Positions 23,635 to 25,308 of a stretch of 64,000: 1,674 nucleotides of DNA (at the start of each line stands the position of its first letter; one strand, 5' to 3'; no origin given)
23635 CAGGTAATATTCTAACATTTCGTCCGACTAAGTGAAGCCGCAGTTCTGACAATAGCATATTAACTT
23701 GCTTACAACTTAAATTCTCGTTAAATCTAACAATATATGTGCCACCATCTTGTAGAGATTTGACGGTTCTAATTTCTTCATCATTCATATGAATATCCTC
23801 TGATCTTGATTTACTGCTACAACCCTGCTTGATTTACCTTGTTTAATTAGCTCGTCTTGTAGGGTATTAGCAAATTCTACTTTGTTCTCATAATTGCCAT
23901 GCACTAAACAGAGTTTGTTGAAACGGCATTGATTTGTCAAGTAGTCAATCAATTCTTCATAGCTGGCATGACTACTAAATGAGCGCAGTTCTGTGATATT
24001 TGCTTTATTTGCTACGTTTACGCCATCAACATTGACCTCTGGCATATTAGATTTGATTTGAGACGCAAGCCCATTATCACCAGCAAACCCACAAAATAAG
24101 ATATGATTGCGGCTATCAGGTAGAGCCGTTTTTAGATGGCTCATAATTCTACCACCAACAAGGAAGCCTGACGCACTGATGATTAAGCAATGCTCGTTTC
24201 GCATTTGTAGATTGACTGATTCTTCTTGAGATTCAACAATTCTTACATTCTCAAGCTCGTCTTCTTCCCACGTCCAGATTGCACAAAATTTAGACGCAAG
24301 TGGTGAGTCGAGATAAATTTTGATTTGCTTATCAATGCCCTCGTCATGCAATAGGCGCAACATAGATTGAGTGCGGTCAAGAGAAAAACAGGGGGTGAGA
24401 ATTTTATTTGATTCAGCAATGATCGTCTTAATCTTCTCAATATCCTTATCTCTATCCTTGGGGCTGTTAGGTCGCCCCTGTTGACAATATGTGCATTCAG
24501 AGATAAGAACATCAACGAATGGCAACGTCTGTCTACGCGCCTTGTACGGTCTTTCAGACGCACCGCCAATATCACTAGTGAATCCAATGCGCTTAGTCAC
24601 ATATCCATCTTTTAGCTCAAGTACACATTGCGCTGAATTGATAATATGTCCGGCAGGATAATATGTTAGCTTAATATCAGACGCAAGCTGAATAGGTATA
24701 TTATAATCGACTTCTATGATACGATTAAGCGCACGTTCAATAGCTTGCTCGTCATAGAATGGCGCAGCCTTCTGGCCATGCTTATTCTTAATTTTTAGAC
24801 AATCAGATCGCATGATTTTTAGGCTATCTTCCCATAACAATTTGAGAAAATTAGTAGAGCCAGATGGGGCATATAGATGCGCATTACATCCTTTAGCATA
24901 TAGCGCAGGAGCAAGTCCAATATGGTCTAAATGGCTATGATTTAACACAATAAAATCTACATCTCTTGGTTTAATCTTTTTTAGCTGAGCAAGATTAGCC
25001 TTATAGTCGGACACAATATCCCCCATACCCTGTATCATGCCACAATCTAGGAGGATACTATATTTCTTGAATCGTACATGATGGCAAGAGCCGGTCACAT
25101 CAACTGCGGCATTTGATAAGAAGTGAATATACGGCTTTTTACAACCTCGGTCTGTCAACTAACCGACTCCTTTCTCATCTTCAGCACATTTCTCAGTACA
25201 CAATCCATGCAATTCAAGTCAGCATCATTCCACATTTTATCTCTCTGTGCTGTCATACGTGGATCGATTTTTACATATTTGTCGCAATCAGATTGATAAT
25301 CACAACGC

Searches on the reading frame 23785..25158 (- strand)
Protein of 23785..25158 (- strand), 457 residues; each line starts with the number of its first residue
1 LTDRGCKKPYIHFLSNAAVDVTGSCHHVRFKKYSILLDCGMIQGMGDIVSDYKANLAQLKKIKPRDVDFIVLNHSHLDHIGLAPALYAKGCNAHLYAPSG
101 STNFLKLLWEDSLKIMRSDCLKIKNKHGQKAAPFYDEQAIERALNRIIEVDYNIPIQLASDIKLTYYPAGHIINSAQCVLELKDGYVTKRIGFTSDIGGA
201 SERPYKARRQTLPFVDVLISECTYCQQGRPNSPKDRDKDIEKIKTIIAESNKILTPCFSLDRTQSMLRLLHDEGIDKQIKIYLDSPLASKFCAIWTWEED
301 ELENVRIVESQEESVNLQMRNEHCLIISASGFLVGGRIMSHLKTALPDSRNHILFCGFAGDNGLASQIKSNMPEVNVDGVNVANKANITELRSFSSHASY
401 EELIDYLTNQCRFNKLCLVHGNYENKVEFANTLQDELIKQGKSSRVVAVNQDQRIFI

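Call 11: search_protein_families(library=phrogs, proteins=[window:23785-25158:-])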
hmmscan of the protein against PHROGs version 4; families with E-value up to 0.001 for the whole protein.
window:23785-25158:- (457 aa): 2 families
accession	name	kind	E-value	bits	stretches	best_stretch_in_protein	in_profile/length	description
phrog_36352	-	unknown function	3.1e-70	238.1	1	11-437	13-475/562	-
phrog_392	-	other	1.1e-06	29.3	1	23-108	17-95/348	metal-dependent hydrolase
